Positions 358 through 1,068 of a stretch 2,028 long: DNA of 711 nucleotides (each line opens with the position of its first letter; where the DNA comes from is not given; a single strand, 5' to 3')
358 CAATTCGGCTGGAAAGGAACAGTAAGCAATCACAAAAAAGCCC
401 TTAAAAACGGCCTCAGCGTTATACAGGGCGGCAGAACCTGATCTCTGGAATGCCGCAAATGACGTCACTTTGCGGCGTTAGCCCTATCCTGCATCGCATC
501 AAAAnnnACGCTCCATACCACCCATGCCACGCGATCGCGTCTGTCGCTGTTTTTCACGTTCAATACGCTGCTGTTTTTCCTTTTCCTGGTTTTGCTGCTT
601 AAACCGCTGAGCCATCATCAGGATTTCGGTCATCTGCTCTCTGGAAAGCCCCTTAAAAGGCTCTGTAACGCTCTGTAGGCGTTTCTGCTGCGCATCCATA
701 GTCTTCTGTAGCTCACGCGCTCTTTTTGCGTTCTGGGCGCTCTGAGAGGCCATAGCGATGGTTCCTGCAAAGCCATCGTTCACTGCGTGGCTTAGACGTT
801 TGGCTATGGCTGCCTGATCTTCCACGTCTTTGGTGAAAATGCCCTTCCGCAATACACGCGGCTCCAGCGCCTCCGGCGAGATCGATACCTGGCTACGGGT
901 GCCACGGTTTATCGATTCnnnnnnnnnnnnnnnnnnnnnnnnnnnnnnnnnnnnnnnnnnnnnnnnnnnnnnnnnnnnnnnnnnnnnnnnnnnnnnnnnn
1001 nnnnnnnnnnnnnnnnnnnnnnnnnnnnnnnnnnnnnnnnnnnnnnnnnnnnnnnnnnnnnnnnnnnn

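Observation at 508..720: Q/K/E/R-rich coiled-coil tail on the relaxase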

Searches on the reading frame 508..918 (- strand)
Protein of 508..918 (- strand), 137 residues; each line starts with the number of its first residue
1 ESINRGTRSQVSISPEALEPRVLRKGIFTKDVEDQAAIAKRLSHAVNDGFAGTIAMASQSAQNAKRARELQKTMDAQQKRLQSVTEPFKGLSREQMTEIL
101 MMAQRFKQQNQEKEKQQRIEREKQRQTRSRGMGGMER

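Call 13: search_protein_representatives(protein=window:508-918:-)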
Query: 137 residues. Proteins with E-value up to 0.001 (for the whole library): 74; up to 1e-10: 25; up to 1e-30: 2. The best 74 are listed.
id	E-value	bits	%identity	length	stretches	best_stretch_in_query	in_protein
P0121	1.6e-46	173.4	95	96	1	23-114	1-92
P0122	2.3e-44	166.4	89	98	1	41-137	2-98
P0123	3.0e-30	120.9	49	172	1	2-132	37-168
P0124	8.5e-28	113.0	83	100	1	23-93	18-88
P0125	1.4e-24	102.6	46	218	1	3-137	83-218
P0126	1.7e-24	102.4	96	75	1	3-58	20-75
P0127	1.1e-23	99.8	44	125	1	16-136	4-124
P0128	1.0e-22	96.7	100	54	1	84-137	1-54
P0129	1.2e-22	96.4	73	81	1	56-133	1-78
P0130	2.9e-20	88.8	90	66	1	23-74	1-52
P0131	4.5e-19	84.9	78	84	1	23-80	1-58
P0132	1.3e-17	80.3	44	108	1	32-119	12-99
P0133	1.3e-16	77.0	40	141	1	7-131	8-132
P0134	2.0e-16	76.4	42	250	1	9-118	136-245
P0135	2.4e-16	76.2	81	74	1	84-137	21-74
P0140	3.8e-14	69.1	35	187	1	10-135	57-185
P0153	4.8e-08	49.4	37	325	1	20-118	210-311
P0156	9.7e-07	45.2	38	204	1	4-74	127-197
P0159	2.6e-06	43.8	35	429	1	11-125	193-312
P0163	7.3e-06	42.4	29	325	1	9-129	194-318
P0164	7.7e-06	42.3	32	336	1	31-129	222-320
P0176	3.1e-05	40.4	39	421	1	10-92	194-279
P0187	1.5e-04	38.2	36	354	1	13-131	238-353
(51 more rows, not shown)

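Call 33: search_dna_similar(query=window:508-918:-, collection=plasmids, mode=protein, rows=spread, max_rows=50, max_evalue=0.001)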
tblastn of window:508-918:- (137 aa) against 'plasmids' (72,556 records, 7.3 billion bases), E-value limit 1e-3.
Records with a match: 286; places in all: 307; records where one place covers at least 80% of the query: 123.
Best place of each record, by identity: >=99% 91; 95-99% 52; 90-95% 8; 80-90% 3; 60-80% 2; <60% 130.
By first word of the organism name: Escherichia 147; Klebsiella 32; Salmonella 23; Pseudomonas 14; Shigella 10; Vibrio 10; Enterobacter 9; Aeromonas 9; Citrobacter 8; Serratia 6; and 11 more.
By predicted mobility (MOB-suite, as given by PLSDB): mobilizable 188; conjugative 54; non-mobilizable 44.
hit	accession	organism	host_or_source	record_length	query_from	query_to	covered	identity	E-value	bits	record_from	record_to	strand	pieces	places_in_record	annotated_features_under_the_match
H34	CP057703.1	Escherichia coli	culture,Pooled pig faecal samples ...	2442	1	137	100%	100.0%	4e-67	223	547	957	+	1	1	none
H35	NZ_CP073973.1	Escherichia coli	Poultry,pure culture,Cloacal sample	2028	1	137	100%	100.0%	8e-68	222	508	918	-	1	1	mobV: MobV family relaxase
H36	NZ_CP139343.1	Escherichia coli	pork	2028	1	137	100%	100.0%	8e-68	222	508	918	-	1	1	mobV: MobV family relaxase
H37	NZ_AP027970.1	Escherichia coli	-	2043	1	137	100%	100.0%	1e-67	222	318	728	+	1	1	none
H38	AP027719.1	Escherichia coli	Homo sapiens,whole organism,feces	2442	1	137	100%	100.0%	5e-67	222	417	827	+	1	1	hypothetical protein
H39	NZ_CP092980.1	Escherichia coli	Homo sapiens,Culture,Rectal swab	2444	1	137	100%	100.0%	6e-67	222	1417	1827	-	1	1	mobV: MobV family relaxase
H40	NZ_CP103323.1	Klebsiella pneumoniae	Homo sapiens,Blood,blood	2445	1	137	100%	100.0%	6e-67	222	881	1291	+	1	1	mobV: MobV family relaxase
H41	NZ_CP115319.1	Escherichia coli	cat,pure culture,urine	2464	1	137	100%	100.0%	6e-67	222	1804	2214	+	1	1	mobV: MobV family relaxase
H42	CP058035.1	Escherichia coli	culture,Pooled pig faecal samples ...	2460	1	137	100%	100.0%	9e-67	222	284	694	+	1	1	none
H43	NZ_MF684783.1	Escherichia coli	piglet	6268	1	137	100%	100.0%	7e-66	222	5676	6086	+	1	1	mobV: MobV family relaxase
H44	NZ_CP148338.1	Escherichia coli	Homo sapiens,single cell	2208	1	137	100%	100.0%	4e-67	221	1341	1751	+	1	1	mobV: MobV family relaxase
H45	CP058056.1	Escherichia coli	culture,Pooled pig faecal samples ...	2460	1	137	100%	99.3%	1e-67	224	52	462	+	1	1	none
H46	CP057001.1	Escherichia coli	culture,Pooled pig faecal samples ...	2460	1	137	100%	99.3%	2e-67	224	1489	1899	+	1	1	plasmid recombination protein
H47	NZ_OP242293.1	Escherichia coli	Homo sapiens,stool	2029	1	137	100%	99.3%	6e-67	220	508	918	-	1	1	mobV: MobV family relaxase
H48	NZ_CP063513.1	Escherichia coli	Homo sapiens,rectal swab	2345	1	137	100%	98.5%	3e-66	220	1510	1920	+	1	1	mobV: MobV family relaxase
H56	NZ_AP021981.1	Klebsiella sp. WP3-W18-ESBL-02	-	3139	1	103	75%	97.1%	1e-59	204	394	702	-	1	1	mobV: MobV family relaxase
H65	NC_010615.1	Bartonella tribocorum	-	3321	3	103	74%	39.3%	6e-15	77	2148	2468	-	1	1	mobV: MobV family relaxase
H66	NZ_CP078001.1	Pseudomonas aeruginosa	Homo sapiens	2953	10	94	62%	42.4%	2e-9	61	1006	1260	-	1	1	mobV: MobV family relaxase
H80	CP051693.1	Escherichia coli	Homo sapiens,whole organism,rectal swab ...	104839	32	103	53%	41.7%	2e-7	55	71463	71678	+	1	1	mobilization domain protein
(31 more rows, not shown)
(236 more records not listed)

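Call 34: get_annotated_region(hit=H80, flank=6000)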
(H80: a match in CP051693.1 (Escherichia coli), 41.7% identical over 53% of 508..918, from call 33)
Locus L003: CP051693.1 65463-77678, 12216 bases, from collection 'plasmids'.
description: Escherichia coli strain SCU-318 plasmid pSCU-318-1, complete sequence
organism: Escherichia coli (NCBI taxid 562)
taxonomy: Bacteria; Pseudomonadota; Gammaproteobacteria; Enterobacterales; Enterobacteriaceae; Escherichia; Escherichia coli
host: -; source: Homo sapiens,whole organism,rectal swab from healthy college student; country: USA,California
typing (MOB-suite, as given by PLSDB): conjugative; replicon IncFIA,IncFIB,IncFII; relaxase MOBF; mating-pair formation MPF_F
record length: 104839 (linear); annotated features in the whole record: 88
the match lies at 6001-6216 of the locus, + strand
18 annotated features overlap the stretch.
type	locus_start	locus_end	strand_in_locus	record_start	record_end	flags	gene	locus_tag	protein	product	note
CDS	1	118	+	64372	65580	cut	-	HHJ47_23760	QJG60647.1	IS4-like element ISVsa5 family transposase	-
CDS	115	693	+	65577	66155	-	-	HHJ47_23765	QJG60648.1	helix-turn-helix transcriptional regulator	-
CDS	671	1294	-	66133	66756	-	tetR(B)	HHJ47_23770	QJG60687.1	tetracycline resistance transcriptional repressor TetR(B)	-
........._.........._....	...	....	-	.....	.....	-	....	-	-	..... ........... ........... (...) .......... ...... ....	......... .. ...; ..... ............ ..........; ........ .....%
predicted_resistance_gene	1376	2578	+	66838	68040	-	tet(B)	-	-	tetracycline efflux MFS transporter Tet(B)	predicted by amrfinderplus; class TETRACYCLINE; identity 100.0%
CDS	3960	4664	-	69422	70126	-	-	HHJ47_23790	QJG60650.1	IS6-like element IS26 family transposase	-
CDS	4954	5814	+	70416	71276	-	-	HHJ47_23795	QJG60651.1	class A broad-spectrum beta-lactamase TEM-1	-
predicted_resistance_gene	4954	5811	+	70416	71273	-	blaTEM-1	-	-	broad-spectrum class A beta-lactamase TEM-1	predicted by amrfinderplus; class BETA-LACTAM; identity 100.0%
CDS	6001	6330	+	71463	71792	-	-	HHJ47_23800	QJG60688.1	mobilization domain protein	-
CDS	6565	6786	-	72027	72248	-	-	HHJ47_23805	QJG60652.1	hypothetical protein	-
CDS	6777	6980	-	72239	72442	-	-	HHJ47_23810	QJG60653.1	hypothetical protein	-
predicted_resistance_gene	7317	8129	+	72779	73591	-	sul2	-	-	sulfonamide-resistant dihydropteroate synthase Sul2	predicted by amrfinderplus; class SULFONAMIDE; identity 100.0%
predicted_resistance_gene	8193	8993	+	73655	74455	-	aph(3'')-Ib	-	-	aminoglycoside O-phosphotransferase APH(3'')-Ib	predicted by amrfinderplus; class AMINOGLYCOSIDE; identity 100.0%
CDS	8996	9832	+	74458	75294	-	-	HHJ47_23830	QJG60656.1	aminoglycoside O-phosphotransferase APH(6)-Id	-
predicted_resistance_gene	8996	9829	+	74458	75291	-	aph(6)-Id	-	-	aminoglycoside O-phosphotransferase APH(6)-Id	predicted by amrfinderplus; class AMINOGLYCOSIDE; identity 100.0%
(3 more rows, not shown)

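Call 48: predict_structure(alignment_id=A4)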
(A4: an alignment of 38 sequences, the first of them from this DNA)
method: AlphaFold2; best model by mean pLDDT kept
length: 137 residues; sequences in the alignment: 38
mean_pLDDT: 87.2   pTM: 0.49
mean pLDDT of the five models: 87.2, 85.6, 85.0, 83.8, 83.4
residues with pLDDT >= 90: 84; 70-90: 37; 50-70: 14; < 50: 2
segments of 3 or more residues with pLDDT < 50: none
pLDDT, mean of each block of 10 residues (from residue 1): 56 80 91 91 86 86 96 97 94 95 96 96 88 60
secondary structure, 60 per line:
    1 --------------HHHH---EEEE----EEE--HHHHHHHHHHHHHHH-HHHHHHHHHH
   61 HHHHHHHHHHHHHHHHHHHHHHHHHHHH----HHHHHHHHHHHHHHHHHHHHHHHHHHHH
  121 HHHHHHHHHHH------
elements in order: H15-18 E22-25 E30-32 H35-49 H51-88 H93-131

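Call 52: get_annotated_region(hit=H56, flank=1500)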
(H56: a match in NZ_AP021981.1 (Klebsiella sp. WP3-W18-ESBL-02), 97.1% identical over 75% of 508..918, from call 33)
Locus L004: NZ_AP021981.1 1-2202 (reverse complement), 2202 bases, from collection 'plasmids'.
description: Klebsiella sp. WP3-W18-ESBL-02 plasmid pWP3-W18-ESBL-02_9, complete sequence
organism: Klebsiella sp. WP3-W18-ESBL-02 (NCBI taxid 2675710)
taxonomy: Bacteria; Pseudomonadota; Gammaproteobacteria; Enterobacterales; Enterobacteriaceae; Klebsiella; Klebsiella sp. WP3-W18-ESBL-02
host: -; source: -; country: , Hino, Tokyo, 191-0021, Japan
typing (MOB-suite, as given by PLSDB): mobilizable; relaxase MOBV
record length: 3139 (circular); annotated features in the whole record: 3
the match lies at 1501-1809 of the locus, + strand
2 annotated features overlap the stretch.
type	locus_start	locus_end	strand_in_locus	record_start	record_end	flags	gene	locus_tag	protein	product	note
CDS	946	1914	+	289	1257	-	mobV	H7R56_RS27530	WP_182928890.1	MobV family relaxase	GO:0006310 - DNA recombination [Evidence IEA]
CDS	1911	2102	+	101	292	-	-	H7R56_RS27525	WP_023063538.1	antitoxin VbhA family protein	-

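Call 53: get_annotated_region(hit=H65, flank=1500)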
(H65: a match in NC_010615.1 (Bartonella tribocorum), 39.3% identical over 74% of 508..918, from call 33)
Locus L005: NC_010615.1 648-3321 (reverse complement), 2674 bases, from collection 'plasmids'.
description: Bartonella tribocorum plasmid pKM19s, complete sequence
organism: Bartonella tribocorum (NCBI taxid 85701)
taxonomy: Bacteria; Pseudomonadota; Alphaproteobacteria; Hyphomicrobiales; Bartonellaceae; Bartonella; Bartonella tribocorum
host: -; source: -; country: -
typing (MOB-suite, as given by PLSDB): mobilizable; relaxase MOBV
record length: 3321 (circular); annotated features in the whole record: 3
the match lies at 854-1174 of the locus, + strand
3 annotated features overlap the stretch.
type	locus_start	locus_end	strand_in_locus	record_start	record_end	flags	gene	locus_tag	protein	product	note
CDS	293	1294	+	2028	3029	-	mobV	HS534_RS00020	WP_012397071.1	MobV family relaxase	GO:0006310 - DNA recombination [Evidence IEA]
CDS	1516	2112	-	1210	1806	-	-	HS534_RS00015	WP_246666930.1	replication/maintenance protein RepL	GO:0006260 - DNA replication [Evidence IEA]; GO:0006276 - plasmid maintenance [Evidence IEA]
CDS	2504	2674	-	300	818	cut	-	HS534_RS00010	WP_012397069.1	helix-turn-helix domain-containing protein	-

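Call 65: list_cluster_members(proteins=[P0140, P0156, P0176, P0123, P0125, P0164, P0153, P0163, P0187, P0159])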
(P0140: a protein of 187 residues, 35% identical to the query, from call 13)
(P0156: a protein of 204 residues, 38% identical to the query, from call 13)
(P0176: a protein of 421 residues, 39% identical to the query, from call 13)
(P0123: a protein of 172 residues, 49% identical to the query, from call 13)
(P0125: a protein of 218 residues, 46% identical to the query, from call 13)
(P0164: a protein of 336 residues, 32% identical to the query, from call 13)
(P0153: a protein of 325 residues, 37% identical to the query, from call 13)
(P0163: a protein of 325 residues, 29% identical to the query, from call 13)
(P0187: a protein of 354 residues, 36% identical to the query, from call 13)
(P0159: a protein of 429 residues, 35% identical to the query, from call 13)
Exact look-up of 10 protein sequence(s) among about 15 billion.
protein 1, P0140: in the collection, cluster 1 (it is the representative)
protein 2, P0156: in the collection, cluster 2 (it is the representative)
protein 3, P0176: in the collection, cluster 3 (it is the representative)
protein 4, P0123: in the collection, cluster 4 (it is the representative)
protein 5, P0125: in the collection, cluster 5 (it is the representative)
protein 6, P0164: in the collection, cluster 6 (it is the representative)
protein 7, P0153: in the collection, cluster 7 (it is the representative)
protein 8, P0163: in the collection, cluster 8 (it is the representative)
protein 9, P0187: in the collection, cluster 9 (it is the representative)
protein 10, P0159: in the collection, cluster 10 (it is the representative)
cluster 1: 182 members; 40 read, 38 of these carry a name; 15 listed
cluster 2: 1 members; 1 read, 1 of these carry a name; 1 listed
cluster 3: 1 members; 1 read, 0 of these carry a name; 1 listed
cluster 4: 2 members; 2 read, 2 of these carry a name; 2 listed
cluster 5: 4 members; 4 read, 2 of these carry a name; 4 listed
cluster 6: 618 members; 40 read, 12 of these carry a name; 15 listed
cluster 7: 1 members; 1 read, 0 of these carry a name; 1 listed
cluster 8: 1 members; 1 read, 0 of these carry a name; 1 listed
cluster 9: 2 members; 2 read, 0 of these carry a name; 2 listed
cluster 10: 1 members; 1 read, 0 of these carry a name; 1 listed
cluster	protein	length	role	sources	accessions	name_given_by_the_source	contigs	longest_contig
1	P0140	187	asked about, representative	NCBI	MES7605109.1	plasmid recombination enzyme, partial [Cutibacterium acnes]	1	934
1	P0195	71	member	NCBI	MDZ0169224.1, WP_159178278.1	hypothetical protein, partial [Klebsiella pneumoniae]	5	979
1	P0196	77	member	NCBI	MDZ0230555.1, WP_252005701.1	hypothetical protein M2S37_29770, partial [Klebsiella pneumoniae]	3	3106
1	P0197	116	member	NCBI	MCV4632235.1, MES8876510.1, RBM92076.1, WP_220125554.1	hypothetical protein U6K13_12535, partial [Cutibacterium acnes]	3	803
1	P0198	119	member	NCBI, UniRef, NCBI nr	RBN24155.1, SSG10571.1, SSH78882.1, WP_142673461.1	hypothetical protein [Klebsiella pneumoniae] | hypothetical protein n=1 Tax=Klebsiella pneumoniae TaxID=573 RepID=UPI000DE64586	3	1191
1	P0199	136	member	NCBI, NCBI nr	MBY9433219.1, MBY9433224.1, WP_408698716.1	hypothetical protein, partial [Acinetobacter baumannii] | hypothetical protein [Pseudomonas aeruginosa]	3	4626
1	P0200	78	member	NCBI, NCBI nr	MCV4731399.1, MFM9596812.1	hypothetical protein ACKI1O_46525, partial [Streptomyces scabiei] | hypothetical protein [Escherichia coli]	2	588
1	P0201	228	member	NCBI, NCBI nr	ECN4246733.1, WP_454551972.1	plasmid recombination protein, partial [Klebsiella pneumoniae] | plasmid recombination enzyme [Salmonella enterica subsp. enterica serovar Infantis]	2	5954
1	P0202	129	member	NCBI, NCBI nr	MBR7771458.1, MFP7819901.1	hypothetical protein ACLHTZ_31995, partial [Pseudomonas aeruginosa] | hypothetical protein [Salmonella enterica]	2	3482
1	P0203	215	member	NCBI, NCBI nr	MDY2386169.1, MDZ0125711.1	plasmid recombination protein, partial [Klebsiella pneumoniae] | plasmid recombination protein [Klebsiella pneumoniae]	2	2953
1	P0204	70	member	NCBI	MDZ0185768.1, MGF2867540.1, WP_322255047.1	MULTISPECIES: hypothetical protein, partial [Enterobacteriaceae]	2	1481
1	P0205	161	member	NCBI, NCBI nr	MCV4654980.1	plasmid recombination protein, partial [Escherichia coli] | plasmid recombination protein [Escherichia coli]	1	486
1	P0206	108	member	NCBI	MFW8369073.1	plasmid recombination enzyme, partial [Klebsiella pneumoniae]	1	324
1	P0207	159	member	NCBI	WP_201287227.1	plasmid recombination protein, partial [Klebsiella pneumoniae]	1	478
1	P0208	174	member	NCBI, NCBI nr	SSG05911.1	Uncharacterised protein [Klebsiella pneumoniae]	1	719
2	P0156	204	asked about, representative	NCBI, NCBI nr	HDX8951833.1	TPA: plasmid recombination protein, partial [Klebsiella oxytoca] | plasmid recombination protein [Klebsiella oxytoca]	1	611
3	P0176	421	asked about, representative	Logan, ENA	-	-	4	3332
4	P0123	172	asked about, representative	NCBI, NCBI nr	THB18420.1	mobilization domain protein [Providencia sp. MGF014]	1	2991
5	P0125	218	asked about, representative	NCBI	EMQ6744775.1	plasmid recombination protein, partial [Salmonella enterica subsp. enterica serovar ...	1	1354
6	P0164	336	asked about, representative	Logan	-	-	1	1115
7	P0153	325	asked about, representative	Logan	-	-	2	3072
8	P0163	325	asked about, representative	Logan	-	-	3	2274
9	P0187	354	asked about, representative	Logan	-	-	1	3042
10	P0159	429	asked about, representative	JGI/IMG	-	-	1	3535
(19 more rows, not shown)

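Call 67: fold_search(model_id=the predicted structure, library=pdb)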
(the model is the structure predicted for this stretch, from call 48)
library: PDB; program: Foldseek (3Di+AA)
matches with E <= 10: 7; with E <= 0.001: 0
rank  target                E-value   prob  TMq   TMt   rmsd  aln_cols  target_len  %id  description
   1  5t2a_3                3.9e+00  0.10  0.29  0.17  11.0        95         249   17  CryoEM structure of the Leishmania donovani 80S ribosome at 2.9 Angstrom resolution (released 2017-01-25)
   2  9fxo_SG               5.6e+00  0.08  0.27  0.17   9.9        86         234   15  CRYO-EM STRUCTURE OF LEISHMANIA MAJOR 80S RIBOSOME WITH A/P/E-SITE TRNA AND MRNA : LM32CS1C1 M2 OE MUTANT (released 2025-07-23)
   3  4jdm_B                6.0e+00  0.02  0.12  0.08  10.3        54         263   17  Secreted Chlamydial Protein PGP3, full-length (released 2013-06-05)
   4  8a98_SG               6.8e+00  0.07  0.27  0.17  10.4        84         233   14  CRYO-EM STRUCTURE OF LEISHMANIA MAJOR 80S RIBOSOME : snoRNA MUTANT (released 2023-10-11)
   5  7sqv_A                7.3e+00  0.06  0.14  0.05   6.2        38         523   18  Goslar chimallin C1 localized reconstruction (released 2022-07-27)
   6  6p18_Q                8.4e+00  0.08  0.18  0.16   4.3        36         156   17  Q21 transcription antitermination complex: loading complex (released 2019-06-26)
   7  8rxx_SG               9.7e+00  0.04  0.23  0.15  12.3        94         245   11  CRYO-EM STRUCTURE OF LEISHMANIA MAJOR 80S RIBOSOME WITH A/P/E-site tRNA AND mRNA : LM32Cs3H1 sKO STRAIN (released 2024-05-15)

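Call 71: search_solved_structures(query=A4, max_evalue=10)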
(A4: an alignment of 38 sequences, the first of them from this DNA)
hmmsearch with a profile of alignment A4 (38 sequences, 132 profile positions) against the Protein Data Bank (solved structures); distinct sequences matched with E-value up to 10: 35.
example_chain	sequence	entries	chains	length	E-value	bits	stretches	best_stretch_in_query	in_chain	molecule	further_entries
6dmp_B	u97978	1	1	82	0.12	15.9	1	44-100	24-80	Designed orthogonal protein DHD13_XAAA_B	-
8eov_A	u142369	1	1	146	0.19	15.2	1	80-122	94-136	C2HR1_4r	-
5j0h_A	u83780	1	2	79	0.19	15.2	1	64-110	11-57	Design construct 2L6HC3_13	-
5cwn_A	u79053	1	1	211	0.21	15.1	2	8-92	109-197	Designed helical repeat protein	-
6gz3_AG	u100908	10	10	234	0.26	14.8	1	84-129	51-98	ribosomal protein eL8 | 60S ribosomal protein L7a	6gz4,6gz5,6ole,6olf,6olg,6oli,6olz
6swa_G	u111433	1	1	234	0.27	14.7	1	84-129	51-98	60S ribosomal protein L7a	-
7ucj_G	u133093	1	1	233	0.28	14.7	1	84-129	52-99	60S ribosomal protein L7a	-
7uck_G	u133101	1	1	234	0.28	14.7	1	84-129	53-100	60S ribosomal protein L7a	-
9h4n_B1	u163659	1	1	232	0.3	14.6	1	84-129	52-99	Large ribosomal subunit protein eL8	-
8g5z_LG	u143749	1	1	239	0.33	14.4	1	84-129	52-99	60S ribosomal protein L7a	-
11he_aa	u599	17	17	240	0.33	14.4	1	84-129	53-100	Large ribosomal subunit protein eL8 | eL8 | 60S ribosomal protein L7a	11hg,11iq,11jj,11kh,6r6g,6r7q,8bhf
3jag_G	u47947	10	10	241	0.33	14.4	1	84-129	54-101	eL8 | uL8 | L7a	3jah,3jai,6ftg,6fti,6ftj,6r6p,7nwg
6qzp_LG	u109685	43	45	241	0.34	14.4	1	84-129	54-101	60S ribosomal protein L7a | 60S RIBOSOMAL PROTEIN EL8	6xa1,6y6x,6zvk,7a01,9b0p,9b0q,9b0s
5j0i_A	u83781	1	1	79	0.37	14.3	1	64-97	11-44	Designed protein 2L6HC3_12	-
7nwh_G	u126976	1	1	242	0.4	14.2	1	84-129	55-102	L7a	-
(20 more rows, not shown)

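Call 72: search_protein_families(library=ncbifam, proteins=[window:508-918:-], max_evalue=1)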
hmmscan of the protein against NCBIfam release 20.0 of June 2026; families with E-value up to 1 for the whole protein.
window:508-918:- (137 aa): 3 families
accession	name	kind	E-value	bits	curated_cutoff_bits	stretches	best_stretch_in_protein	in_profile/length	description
TIGR02946.1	acyl_WS_DGAT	subfamily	0.0038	16.2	309.95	1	34-119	127-212/453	wax ester/triacylglycerol synthase family O-acyltransferase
NF005926.0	PRK07940.1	equivalog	0.18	11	300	1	37-132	178-270/394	DNA polymerase III subunit delta'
NF009344.0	PRK12705.1-1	equivalog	0.2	10.2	831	1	34-129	50-148/572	hypothetical protein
